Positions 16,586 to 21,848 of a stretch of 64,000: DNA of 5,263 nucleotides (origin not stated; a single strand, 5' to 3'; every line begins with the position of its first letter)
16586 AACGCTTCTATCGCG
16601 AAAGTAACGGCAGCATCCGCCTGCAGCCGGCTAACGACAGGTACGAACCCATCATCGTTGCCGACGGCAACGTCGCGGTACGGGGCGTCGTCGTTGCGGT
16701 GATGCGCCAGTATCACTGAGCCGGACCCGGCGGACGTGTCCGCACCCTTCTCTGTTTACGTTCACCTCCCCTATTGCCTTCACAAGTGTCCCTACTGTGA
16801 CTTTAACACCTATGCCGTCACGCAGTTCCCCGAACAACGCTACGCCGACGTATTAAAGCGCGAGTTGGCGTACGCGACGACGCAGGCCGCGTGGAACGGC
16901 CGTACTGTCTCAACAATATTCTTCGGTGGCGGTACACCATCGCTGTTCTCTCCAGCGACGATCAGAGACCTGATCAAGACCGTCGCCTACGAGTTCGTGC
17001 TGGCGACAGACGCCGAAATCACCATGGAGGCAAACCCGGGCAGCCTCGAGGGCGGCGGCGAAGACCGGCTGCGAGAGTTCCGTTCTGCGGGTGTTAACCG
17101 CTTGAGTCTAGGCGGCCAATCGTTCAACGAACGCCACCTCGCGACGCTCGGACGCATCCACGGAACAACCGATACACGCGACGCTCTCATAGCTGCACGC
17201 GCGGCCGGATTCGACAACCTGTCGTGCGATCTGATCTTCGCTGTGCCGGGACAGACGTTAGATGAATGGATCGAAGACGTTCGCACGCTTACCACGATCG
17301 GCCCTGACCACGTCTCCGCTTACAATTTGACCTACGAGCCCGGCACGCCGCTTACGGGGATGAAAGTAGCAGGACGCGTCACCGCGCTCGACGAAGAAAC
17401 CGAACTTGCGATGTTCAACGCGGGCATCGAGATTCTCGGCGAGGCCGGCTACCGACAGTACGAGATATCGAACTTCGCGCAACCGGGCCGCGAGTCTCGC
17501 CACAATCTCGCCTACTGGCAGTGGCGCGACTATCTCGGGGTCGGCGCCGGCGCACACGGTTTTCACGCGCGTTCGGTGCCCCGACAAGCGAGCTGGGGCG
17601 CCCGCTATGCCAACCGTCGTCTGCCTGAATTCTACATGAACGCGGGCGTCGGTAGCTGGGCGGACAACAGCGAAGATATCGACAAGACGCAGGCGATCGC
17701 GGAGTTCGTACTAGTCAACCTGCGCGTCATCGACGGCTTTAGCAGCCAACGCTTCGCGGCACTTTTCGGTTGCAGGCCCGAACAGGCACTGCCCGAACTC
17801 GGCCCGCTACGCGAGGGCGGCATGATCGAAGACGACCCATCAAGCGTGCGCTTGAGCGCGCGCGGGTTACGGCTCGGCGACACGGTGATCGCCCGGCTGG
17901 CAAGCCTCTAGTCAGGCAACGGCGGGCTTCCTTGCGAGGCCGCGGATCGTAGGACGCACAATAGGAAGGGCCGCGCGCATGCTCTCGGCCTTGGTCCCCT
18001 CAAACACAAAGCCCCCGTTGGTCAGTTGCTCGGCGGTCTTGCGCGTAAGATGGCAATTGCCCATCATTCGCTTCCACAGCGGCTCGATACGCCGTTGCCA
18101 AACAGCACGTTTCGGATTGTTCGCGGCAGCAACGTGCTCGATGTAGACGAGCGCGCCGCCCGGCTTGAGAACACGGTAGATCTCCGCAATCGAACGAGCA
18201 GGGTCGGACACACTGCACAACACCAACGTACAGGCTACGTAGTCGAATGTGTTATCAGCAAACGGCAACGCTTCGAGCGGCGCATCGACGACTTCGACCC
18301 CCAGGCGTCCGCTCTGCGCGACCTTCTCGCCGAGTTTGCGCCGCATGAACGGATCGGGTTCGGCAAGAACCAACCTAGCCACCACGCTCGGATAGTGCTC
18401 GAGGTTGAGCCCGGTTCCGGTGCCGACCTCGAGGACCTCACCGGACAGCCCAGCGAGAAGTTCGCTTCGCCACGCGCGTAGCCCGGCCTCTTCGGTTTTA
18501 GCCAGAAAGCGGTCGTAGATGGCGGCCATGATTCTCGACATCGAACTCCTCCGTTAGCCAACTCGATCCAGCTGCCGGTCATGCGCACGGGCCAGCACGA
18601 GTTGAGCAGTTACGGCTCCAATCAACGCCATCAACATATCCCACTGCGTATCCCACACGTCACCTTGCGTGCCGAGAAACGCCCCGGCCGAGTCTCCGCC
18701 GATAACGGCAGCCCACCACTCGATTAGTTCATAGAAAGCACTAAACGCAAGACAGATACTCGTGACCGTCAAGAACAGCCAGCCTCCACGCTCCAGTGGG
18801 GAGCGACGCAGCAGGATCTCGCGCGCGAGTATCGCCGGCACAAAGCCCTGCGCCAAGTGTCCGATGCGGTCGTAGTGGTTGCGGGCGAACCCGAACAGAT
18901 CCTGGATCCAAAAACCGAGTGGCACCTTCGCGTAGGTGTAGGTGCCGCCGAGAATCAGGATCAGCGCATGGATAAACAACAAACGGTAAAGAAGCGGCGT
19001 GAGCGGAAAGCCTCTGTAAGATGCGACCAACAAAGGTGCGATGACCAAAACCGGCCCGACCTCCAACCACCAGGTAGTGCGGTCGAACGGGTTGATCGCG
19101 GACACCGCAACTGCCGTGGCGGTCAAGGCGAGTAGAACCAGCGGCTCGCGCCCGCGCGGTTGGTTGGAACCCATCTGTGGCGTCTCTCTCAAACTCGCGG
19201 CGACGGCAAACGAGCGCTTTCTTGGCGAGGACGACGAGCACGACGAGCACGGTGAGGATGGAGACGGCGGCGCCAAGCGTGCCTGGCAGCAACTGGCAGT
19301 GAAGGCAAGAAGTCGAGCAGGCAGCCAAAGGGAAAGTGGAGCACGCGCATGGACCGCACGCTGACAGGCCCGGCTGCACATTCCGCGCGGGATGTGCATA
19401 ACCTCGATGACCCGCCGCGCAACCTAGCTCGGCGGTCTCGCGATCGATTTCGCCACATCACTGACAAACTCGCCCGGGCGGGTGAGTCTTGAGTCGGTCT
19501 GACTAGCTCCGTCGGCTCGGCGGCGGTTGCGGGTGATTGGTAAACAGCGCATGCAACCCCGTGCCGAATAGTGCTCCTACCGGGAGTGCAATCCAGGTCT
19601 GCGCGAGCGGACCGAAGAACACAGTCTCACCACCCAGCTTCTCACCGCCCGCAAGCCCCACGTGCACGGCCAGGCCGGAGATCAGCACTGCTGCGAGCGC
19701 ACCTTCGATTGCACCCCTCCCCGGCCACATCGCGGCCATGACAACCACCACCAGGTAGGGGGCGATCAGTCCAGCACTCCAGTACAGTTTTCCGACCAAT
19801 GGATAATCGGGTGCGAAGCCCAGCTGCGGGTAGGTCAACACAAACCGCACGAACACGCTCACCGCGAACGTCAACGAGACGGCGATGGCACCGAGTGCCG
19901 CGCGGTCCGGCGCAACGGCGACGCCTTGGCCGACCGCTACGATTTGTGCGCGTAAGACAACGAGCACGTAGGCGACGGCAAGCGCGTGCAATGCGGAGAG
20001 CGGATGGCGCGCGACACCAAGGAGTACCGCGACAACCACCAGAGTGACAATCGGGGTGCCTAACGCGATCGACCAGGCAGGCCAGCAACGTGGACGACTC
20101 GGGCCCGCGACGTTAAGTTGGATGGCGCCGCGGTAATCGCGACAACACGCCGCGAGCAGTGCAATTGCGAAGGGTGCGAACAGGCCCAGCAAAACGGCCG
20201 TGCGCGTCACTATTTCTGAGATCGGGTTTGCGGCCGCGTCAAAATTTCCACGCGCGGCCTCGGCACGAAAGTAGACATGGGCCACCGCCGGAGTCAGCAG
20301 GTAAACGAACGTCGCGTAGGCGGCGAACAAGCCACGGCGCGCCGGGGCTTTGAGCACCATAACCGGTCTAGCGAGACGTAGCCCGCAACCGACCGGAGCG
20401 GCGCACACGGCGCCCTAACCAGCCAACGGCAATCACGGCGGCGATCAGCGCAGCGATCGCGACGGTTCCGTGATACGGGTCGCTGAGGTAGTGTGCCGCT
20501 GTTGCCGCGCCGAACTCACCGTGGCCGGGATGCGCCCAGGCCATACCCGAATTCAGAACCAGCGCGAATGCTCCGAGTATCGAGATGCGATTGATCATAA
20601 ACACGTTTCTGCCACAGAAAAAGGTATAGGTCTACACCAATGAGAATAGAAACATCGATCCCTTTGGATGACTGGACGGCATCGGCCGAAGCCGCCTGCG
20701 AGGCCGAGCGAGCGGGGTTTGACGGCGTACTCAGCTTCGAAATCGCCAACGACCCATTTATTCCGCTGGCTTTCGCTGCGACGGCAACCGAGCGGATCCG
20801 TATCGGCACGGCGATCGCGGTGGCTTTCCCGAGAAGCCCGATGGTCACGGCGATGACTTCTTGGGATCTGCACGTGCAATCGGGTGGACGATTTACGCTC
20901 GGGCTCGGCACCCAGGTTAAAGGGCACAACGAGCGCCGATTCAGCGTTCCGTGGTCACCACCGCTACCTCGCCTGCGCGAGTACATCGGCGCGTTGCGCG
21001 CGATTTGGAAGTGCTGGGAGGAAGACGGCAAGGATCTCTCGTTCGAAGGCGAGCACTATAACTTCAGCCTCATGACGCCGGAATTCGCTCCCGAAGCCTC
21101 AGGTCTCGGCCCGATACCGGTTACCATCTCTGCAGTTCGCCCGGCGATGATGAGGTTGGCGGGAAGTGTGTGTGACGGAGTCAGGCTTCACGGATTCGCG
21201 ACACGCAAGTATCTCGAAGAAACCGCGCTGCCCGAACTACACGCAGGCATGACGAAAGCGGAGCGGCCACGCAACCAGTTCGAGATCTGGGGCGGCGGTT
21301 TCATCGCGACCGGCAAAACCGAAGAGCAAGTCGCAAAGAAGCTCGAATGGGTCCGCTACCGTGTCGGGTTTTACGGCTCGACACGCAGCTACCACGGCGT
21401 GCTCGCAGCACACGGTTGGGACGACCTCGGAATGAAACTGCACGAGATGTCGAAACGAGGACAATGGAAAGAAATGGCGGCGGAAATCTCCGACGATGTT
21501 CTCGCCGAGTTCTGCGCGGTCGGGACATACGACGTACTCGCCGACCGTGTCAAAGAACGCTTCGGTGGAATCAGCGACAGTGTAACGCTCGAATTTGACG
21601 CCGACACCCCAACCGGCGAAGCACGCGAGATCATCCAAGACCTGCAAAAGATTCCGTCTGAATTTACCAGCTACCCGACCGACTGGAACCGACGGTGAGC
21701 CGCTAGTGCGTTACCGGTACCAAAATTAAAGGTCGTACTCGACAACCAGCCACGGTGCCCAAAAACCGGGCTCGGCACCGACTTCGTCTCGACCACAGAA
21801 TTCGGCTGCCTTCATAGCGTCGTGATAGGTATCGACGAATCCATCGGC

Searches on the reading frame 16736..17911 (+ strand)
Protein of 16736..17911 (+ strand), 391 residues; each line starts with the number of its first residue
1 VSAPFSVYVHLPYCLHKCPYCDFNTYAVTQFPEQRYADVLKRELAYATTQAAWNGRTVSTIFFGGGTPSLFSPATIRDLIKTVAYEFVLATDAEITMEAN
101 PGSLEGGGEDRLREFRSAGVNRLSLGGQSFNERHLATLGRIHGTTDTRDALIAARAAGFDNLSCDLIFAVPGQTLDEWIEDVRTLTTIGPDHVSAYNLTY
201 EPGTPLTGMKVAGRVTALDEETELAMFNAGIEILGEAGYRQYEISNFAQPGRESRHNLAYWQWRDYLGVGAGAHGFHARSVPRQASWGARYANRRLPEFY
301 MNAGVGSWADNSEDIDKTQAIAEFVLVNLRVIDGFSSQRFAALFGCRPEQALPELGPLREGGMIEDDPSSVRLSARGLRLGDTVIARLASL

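Call 91: search_protein_families(library=pfam, proteins=[window:16736-17911:+], max_evalue=0.001)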
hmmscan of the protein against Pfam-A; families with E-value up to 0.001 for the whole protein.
window:16736-17911:+ (391 aa): 2 families
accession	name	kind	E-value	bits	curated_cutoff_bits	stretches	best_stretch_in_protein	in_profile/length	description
PF04055.27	Radical_SAM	-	3.7e-26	92.7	29.5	1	8-184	1-165/166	Radical SAM superfamily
PF06969.22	HemN_C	-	1.1e-07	32.3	24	1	315-380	1-67/67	HemN C-terminal domain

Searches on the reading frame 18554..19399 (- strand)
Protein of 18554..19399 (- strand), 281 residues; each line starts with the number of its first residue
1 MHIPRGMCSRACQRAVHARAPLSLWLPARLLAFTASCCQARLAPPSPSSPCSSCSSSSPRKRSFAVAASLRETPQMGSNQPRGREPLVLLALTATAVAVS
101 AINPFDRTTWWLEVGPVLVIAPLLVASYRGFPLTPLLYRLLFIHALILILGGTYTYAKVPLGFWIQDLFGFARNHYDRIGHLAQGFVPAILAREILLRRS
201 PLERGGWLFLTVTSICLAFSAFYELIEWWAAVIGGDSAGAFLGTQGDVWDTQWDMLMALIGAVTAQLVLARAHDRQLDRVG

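Call 90: search_protein_families(library=pfam, proteins=[window:18554-19399:-], max_evalue=0.001)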
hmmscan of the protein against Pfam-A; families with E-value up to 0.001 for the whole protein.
window:18554-19399:- (281 aa): 1 family
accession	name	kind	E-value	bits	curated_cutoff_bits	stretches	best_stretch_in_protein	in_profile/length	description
PF09997.14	DUF2238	-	4e-59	198.9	26.4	1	118-258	1-140/140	Predicted membrane protein (DUF2238)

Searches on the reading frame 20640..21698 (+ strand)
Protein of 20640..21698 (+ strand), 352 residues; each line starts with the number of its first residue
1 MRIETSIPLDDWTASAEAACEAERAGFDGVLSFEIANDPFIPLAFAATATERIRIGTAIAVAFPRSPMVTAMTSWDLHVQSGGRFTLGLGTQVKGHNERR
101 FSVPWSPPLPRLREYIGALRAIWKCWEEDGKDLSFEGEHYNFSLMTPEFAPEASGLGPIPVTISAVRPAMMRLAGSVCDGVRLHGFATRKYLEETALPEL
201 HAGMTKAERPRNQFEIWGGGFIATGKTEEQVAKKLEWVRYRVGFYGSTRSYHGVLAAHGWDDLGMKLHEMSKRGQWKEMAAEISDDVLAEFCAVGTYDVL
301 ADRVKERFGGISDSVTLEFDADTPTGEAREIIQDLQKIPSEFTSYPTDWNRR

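Call 90: search_protein_families(library=pfam, proteins=[window:20640-21698:+], max_evalue=0.001)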
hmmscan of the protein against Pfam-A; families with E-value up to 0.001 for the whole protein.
window:20640-21698:+ (352 aa): 1 family
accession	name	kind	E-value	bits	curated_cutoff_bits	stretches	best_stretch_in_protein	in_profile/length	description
PF00296.26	Bac_luciferase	-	4.9e-64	217.1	27.9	1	11-307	21-307/314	Luciferase-like monooxygenase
